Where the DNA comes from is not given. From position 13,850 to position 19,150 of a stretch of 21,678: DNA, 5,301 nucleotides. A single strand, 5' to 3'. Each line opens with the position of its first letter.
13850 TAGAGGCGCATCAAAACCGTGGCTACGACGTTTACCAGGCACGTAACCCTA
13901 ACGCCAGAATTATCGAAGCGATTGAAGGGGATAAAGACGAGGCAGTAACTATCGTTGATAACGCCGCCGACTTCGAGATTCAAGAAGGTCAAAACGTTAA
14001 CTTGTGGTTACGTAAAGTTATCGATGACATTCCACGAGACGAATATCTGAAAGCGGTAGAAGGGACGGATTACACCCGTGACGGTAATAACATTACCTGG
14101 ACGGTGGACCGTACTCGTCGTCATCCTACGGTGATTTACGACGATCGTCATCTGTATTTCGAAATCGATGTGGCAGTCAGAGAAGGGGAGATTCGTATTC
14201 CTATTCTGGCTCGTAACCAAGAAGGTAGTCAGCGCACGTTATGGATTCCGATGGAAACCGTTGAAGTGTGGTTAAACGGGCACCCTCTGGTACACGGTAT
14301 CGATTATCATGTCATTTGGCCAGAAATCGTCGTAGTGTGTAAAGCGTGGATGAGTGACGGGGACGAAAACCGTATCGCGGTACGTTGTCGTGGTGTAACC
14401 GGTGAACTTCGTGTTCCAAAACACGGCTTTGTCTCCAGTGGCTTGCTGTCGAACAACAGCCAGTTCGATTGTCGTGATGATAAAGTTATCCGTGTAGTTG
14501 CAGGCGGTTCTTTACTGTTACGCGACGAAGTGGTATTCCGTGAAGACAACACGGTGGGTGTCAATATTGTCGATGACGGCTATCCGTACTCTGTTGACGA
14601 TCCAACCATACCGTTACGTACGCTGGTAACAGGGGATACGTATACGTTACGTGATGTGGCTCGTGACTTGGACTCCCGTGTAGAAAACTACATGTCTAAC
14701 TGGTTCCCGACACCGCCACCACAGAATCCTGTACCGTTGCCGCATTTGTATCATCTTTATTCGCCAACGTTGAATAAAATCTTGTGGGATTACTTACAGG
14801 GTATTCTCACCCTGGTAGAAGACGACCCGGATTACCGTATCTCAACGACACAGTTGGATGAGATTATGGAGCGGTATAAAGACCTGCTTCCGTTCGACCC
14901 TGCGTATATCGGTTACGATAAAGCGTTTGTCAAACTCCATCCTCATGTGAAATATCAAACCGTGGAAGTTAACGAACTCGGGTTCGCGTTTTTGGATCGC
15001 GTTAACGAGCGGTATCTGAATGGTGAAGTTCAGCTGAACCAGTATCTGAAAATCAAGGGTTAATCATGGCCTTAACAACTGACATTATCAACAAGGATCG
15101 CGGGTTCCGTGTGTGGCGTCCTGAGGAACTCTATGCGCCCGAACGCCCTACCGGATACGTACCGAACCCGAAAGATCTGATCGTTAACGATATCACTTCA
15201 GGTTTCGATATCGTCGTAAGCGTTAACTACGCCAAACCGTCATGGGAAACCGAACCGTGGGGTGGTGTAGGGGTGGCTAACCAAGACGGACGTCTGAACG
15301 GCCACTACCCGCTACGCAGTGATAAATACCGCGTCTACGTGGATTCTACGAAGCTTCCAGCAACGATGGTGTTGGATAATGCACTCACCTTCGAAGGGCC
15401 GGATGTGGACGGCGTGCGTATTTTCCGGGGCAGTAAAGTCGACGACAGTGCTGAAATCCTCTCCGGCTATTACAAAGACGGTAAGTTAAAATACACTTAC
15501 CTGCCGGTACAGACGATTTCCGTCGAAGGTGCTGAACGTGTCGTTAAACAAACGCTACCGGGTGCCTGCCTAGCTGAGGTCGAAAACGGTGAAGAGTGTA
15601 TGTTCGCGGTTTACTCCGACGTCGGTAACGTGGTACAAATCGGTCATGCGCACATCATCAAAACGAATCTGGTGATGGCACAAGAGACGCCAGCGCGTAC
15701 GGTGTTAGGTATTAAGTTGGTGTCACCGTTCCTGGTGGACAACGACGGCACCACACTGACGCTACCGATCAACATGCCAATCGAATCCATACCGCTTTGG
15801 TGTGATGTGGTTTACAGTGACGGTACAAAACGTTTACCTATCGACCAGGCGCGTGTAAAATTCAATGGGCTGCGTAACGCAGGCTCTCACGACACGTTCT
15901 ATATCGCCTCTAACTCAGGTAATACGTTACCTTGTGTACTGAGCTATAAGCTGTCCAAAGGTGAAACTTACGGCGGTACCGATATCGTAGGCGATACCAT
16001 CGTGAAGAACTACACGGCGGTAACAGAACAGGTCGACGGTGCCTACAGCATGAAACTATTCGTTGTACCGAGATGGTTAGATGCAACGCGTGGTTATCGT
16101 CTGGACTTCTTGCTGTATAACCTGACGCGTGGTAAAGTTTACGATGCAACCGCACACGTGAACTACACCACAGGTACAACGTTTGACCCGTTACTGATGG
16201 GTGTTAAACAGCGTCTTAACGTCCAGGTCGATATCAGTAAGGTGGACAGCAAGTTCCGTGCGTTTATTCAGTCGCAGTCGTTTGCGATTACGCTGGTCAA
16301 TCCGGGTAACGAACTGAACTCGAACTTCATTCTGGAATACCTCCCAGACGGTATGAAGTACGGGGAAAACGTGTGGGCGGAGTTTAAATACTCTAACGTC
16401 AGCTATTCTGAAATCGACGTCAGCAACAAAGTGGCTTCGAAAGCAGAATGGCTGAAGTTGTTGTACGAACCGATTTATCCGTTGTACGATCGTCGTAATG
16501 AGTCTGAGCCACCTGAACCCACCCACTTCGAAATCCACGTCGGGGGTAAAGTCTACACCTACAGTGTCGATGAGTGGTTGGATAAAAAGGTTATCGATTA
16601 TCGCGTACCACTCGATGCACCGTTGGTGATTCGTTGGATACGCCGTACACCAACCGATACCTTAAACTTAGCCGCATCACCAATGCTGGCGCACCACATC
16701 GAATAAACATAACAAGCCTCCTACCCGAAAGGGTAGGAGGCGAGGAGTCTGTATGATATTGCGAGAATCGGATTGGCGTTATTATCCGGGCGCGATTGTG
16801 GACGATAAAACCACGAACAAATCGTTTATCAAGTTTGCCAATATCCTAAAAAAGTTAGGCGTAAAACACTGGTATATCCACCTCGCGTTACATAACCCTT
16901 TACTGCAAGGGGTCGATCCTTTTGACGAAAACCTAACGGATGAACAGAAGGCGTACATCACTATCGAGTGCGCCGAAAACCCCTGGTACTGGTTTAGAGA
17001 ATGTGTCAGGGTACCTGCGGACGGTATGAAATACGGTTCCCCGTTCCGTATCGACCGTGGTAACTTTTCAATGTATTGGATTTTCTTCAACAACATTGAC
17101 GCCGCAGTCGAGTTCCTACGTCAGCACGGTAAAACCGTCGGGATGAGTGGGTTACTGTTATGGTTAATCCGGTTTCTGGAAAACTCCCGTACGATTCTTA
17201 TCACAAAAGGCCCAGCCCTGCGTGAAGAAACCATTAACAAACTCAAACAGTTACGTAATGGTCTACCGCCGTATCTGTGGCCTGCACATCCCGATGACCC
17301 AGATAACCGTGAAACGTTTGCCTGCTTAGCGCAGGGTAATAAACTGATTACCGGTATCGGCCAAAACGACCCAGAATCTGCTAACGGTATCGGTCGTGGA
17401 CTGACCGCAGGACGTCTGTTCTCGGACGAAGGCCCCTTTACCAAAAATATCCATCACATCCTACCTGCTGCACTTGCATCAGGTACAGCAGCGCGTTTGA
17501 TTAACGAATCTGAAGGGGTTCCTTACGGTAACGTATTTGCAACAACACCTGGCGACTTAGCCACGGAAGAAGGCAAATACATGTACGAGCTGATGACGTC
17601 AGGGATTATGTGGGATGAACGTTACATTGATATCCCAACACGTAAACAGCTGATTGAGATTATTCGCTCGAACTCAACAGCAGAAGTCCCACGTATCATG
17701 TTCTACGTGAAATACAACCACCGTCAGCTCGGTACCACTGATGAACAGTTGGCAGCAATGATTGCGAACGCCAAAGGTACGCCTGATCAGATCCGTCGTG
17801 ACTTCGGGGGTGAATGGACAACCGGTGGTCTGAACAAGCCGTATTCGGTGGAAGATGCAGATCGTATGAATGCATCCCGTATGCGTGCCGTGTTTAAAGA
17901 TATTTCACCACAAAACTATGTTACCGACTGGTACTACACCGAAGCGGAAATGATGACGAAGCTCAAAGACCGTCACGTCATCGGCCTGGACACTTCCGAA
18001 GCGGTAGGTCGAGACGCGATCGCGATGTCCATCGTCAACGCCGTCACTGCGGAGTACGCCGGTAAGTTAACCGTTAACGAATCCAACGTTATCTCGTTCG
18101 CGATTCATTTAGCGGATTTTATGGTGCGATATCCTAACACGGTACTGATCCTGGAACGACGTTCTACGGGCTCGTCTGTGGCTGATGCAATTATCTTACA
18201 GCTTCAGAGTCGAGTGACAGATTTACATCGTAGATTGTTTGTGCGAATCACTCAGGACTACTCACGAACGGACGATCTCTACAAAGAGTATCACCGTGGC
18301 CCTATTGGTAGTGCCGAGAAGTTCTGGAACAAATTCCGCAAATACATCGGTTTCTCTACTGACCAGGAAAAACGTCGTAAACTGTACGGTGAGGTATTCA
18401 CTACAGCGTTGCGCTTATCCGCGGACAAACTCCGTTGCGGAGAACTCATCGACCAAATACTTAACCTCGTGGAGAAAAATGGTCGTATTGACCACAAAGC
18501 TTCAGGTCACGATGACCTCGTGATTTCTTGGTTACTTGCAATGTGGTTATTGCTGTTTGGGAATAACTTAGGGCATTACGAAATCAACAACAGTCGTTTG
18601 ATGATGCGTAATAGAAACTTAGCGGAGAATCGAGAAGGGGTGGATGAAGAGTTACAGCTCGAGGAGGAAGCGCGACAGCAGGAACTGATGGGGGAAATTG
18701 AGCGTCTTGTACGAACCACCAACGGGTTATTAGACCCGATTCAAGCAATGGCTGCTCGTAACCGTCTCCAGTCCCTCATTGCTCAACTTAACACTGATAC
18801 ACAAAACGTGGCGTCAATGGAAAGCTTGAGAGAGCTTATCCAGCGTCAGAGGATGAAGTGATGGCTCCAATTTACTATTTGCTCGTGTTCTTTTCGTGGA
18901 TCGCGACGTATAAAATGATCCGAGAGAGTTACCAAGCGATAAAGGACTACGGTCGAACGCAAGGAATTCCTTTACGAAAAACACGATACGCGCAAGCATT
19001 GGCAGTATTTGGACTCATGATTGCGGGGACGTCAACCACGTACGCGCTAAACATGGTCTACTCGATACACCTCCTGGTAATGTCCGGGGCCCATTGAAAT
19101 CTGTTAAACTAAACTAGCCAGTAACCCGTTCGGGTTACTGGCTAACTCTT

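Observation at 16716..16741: Perfect GNRA-tetraloop hairpin immediately upstream of the terminase ribosome-binding site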

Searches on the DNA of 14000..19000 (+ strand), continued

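Call 16: get_annotated_region(hit=H64, flank=1000)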
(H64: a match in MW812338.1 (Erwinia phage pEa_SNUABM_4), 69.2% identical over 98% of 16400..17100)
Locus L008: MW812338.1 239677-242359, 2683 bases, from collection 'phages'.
description: Erwinia phage pEa_SNUABM_4, complete genome.
organism: Erwinia phage pEa_SNUABM_4 (NCBI taxid 2835894)
taxonomy: Viruses; Duplodnaviria; Heunggongvirae; Uroviricota; Caudoviricetes; Machinavirus
host: Erwinia amylovora; source: stream water; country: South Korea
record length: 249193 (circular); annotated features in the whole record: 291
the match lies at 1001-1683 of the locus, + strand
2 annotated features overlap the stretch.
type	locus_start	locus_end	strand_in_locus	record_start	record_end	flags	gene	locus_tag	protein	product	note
CDS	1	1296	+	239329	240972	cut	-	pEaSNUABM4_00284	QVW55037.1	hypothetical protein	-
CDS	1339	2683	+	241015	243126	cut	-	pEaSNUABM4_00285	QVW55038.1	hypothetical protein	-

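Call 17: get_annotated_region(hit=H66, flank=1000)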
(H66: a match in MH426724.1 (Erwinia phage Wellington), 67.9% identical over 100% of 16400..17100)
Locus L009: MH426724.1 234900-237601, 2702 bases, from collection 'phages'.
description: Erwinia phage Wellington, complete genome.
organism: Erwinia phage Wellington (NCBI taxid 2267653)
taxonomy: Viruses; Duplodnaviria; Heunggongvirae; Uroviricota; Caudoviricetes; Wellingtonvirus; Wellingtonvirus wellington
host: Erwinia amylovora; source: -; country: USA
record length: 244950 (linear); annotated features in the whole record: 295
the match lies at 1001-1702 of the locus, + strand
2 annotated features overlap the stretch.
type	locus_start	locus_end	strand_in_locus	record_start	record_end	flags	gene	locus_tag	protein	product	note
CDS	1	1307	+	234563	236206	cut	-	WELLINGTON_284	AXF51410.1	putative virion structural protein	gp284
CDS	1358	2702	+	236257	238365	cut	-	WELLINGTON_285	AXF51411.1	putative terminase large subunit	gp285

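Call 18: get_annotated_region(hit=H68, flank=1000)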
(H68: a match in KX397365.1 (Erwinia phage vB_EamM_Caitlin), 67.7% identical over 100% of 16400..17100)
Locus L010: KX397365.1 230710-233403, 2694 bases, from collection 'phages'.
description: Erwinia phage vB_EamM_Caitlin, complete genome.
organism: Erwinia phage vB_EamM_Caitlin (NCBI taxid 1883379)
taxonomy: Viruses; Duplodnaviria; Heunggongvirae; Uroviricota; Caudoviricetes; Machinavirus
host: Erwinia amylovora ATCC 29780; source: branches and blossoms; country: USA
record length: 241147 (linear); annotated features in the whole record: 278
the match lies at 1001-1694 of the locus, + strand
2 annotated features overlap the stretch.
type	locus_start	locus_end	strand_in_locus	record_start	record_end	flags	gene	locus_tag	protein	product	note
CDS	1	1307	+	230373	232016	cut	-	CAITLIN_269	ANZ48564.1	putative virion structural protein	gp269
CDS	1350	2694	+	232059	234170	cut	-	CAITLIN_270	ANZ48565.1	putative terminase large subunit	gp270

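Call 19: get_annotated_region(hit=H70, flank=1000)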
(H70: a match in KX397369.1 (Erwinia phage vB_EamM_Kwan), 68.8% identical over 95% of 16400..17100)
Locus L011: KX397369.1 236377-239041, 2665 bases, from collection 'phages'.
description: Erwinia phage vB_EamM_Kwan, complete genome.
organism: Erwinia phage vB_EamM_Kwan (NCBI taxid 1883374)
taxonomy: Viruses; Duplodnaviria; Heunggongvirae; Uroviricota; Caudoviricetes; Wellingtonvirus; Wellingtonvirus wellington
host: Erwinia amylovora ATCC 29780; source: -; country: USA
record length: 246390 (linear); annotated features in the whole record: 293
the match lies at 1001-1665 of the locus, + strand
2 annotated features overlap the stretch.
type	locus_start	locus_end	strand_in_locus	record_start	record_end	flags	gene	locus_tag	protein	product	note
CDS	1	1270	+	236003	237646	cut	-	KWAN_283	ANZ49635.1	putative virion structural protein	gp283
CDS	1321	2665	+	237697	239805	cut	-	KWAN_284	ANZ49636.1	putative terminase large subunit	gp284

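Call 20: get_annotated_region(hit=H72, flank=1000)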
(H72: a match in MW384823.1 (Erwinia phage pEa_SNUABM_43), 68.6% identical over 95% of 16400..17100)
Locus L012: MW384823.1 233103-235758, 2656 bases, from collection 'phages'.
description: Erwinia phage pEa_SNUABM_43, complete genome.
organism: Erwinia phage pEa_SNUABM_43 (NCBI taxid 2801535)
taxonomy: Viruses; Duplodnaviria; Heunggongvirae; Uroviricota; Caudoviricetes; Machinavirus
host: Erwinia amylovora; source: soil from apple orchard; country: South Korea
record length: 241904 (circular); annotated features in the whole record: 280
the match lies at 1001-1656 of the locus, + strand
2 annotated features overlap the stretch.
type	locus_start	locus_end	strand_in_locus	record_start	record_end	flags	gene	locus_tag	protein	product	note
CDS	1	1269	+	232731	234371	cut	-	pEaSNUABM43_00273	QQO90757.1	putative virion structural protein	-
CDS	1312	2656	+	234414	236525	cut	-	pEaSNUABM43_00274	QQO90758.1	putative terminase large subunit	-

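Call 21: get_annotated_region(hit=H74, flank=1000)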
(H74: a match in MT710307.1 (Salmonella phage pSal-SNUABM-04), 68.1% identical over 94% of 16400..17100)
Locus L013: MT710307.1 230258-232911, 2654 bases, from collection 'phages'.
description: Salmonella phage pSal-SNUABM-04, complete genome.
organism: Salmonella phage pSal-SNUABM-04 (NCBI taxid 2759192)
taxonomy: Viruses; Duplodnaviria; Heunggongvirae; Uroviricota; Caudoviricetes; Machinavirus
host: Salmonella enterica Sal-SNUABM-svn1; source: -; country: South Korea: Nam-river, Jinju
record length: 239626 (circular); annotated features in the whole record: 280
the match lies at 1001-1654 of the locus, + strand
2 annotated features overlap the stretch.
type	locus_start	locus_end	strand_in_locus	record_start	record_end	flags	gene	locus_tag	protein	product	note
CDS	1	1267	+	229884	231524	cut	-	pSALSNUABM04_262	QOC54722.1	putative structural protein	-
CDS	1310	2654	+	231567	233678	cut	-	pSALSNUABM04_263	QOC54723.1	putative terminase large subunit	Terminase_1 domain (PF03354.16) contanining protein; Pfam-A_v33.1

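Call 22: get_annotated_region(hit=H76, flank=1000)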
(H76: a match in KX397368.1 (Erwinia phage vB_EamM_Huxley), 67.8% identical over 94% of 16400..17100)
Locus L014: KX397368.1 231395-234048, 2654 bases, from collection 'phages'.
description: Erwinia phage vB_EamM_Huxley, complete genome.
organism: Erwinia phage vB_EamM_Huxley (NCBI taxid 1883373)
taxonomy: Viruses; Duplodnaviria; Heunggongvirae; Uroviricota; Caudoviricetes; Machinavirus; Machinavirus machina
host: Erwinia amylovora ATCC 29780; source: branches and blossoms; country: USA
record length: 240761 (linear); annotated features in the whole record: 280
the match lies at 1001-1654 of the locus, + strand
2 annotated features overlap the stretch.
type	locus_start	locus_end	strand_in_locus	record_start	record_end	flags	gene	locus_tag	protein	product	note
CDS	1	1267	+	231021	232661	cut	-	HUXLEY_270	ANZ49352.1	putative structural protein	gp270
CDS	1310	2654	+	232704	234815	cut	-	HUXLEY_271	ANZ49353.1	putative terminase large subunit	gp271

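Call 23: get_annotated_region(hit=H82, flank=1000)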
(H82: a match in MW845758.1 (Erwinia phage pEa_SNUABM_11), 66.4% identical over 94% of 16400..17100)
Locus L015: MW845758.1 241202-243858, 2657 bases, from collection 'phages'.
description: Erwinia phage pEa_SNUABM_11, complete genome.
organism: Erwinia phage pEa_SNUABM_11 (NCBI taxid 2859245)
taxonomy: Viruses; Duplodnaviria; Heunggongvirae; Uroviricota; Caudoviricetes; Wellingtonvirus
host: Erwinia amylovora; source: stream water; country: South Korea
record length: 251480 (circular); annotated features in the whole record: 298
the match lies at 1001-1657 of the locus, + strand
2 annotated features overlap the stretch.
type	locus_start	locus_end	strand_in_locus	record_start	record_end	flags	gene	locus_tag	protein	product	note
CDS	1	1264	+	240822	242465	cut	-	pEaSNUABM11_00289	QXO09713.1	hypothetical protein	-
CDS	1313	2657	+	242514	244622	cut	-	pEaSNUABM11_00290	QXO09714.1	hypothetical protein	-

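Call 24: get_annotated_region(hit=H83, flank=1000)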
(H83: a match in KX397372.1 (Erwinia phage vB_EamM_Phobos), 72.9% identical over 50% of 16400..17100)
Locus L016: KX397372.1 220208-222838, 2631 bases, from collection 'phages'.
description: Erwinia phage vB_EamM_Phobos, complete genome.
organism: Erwinia phage vB_EamM_Phobos (NCBI taxid 1883377)
taxonomy: Viruses; Duplodnaviria; Heunggongvirae; Uroviricota; Caudoviricetes; Derbicusvirus
host: Erwinia amylovora ATCC 29780; source: -; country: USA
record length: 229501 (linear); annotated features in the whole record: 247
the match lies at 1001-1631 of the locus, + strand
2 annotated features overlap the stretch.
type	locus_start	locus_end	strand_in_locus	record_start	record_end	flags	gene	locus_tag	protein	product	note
CDS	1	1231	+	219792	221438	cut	-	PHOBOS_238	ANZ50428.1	putative virion structural protein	gp238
CDS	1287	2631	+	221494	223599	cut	-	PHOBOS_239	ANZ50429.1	putative terminase large subunit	gp239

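Call 25: get_annotated_region(hit=H85, flank=1500)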
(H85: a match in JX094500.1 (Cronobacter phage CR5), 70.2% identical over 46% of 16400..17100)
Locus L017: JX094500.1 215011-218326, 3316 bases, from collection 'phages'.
description: Cronobacter phage CR5, complete genome.
organism: Cronobacter phage CR5 (NCBI taxid 1195085)
taxonomy: Viruses; Duplodnaviria; Heunggongvirae; Uroviricota; Caudoviricetes; Derbicusvirus
host: Cronobacter sakazakii; source: -; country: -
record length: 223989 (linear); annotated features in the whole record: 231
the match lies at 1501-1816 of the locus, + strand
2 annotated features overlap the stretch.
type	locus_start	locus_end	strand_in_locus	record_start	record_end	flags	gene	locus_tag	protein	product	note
CDS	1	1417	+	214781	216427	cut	-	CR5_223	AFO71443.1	putative virion structural protein 21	-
CDS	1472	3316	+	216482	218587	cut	-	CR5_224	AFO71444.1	putative terminase large subunit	-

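Call 26: get_annotated_region(hit=H89, flank=1500)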
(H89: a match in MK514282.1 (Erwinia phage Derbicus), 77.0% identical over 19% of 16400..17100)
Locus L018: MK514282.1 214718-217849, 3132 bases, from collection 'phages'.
description: Erwinia phage Derbicus, complete genome.
organism: Erwinia phage Derbicus (NCBI taxid 2530027)
taxonomy: Viruses; Duplodnaviria; Heunggongvirae; Uroviricota; Caudoviricetes; Derbicusvirus; Derbicusvirus derbicus
host: Erwinia amylovora; source: pear tree; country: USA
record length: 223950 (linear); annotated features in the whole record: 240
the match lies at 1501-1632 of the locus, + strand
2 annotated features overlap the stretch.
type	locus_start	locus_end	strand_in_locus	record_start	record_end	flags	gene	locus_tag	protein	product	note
CDS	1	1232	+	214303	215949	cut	-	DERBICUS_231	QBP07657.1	putative virion structural protein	gp231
CDS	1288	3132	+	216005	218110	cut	-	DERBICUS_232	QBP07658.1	putative terminase large subunit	gp232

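Call 69: build_rna_model(alignment_id=A2, structure=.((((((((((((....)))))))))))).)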
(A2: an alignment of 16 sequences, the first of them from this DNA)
Model R1 built from alignment A2 (16 sequences, 30 columns); structure: as given.
model positions 30; base pairs 12; branch points 0; effective number of sequences 16; information 1.086 bits per position. Calibrated on 0.2 Mb of random sequence (short: E-values are rough).
structure used (alignment columns):
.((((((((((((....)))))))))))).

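Call 70: search_with_rna_model(model_id=R1, sources=[window, L039, L040, L041, L042, L043], max_evalue=1)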
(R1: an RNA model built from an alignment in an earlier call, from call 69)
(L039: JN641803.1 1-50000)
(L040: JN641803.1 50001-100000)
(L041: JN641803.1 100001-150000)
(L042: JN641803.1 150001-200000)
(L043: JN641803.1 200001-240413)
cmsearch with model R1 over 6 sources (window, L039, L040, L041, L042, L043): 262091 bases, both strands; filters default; matches with E-value up to 1: 27.
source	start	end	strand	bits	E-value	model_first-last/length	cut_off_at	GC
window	16714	16743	+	41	1e-07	1-30/30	no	0.6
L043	34324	34353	+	34.6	4.6e-06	1-30/30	no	0.63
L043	34324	34353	-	30.9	4.3e-05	1-30/30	no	0.63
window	16714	16743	-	28.6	0.00016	1-30/30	no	0.6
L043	26215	26244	+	23.2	0.0043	1-30/30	no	0.5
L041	99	128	+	22.8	0.0055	1-30/30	no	0.73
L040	35554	35583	+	22.5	0.0064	1-30/30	no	0.63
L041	35390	35417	-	20.4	0.022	1-30/30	no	0.64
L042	30980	31007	-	19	0.051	1-30/30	no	0.54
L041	13921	13950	+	19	0.053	1-30/30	no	0.57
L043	36742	36773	+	18.5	0.071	1-30/30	no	0.56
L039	2683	2700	-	17.4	0.14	7-24/30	no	0.67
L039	46628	46657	+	17.4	0.14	1-30/30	no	0.63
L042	36743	36771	+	17.1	0.16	1-30/30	no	0.62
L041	35390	35417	+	17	0.17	1-30/30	no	0.64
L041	18855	18899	+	17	0.17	1-30/30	no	0.51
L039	46629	46656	-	16.8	0.2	1-30/30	no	0.61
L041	37591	37619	-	16.3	0.26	1-30/30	no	0.55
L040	44151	44180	-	16.1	0.3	1-30/30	no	0.5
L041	37590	37620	+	16.1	0.3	1-30/30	no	0.58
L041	38804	38833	+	15.6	0.4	1-30/30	no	0.67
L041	38804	38833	-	15.6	0.41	1-30/30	no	0.67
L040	17343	17370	-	15.4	0.45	1-30/30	no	0.5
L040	6232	6255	+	15.2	0.5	1-30/30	no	0.58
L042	45862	45881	+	15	0.57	6-25/30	no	0.75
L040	27921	27946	+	14.5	0.77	1-30/30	no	0.62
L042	36743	36771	-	14.1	0.97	1-30/30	no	0.62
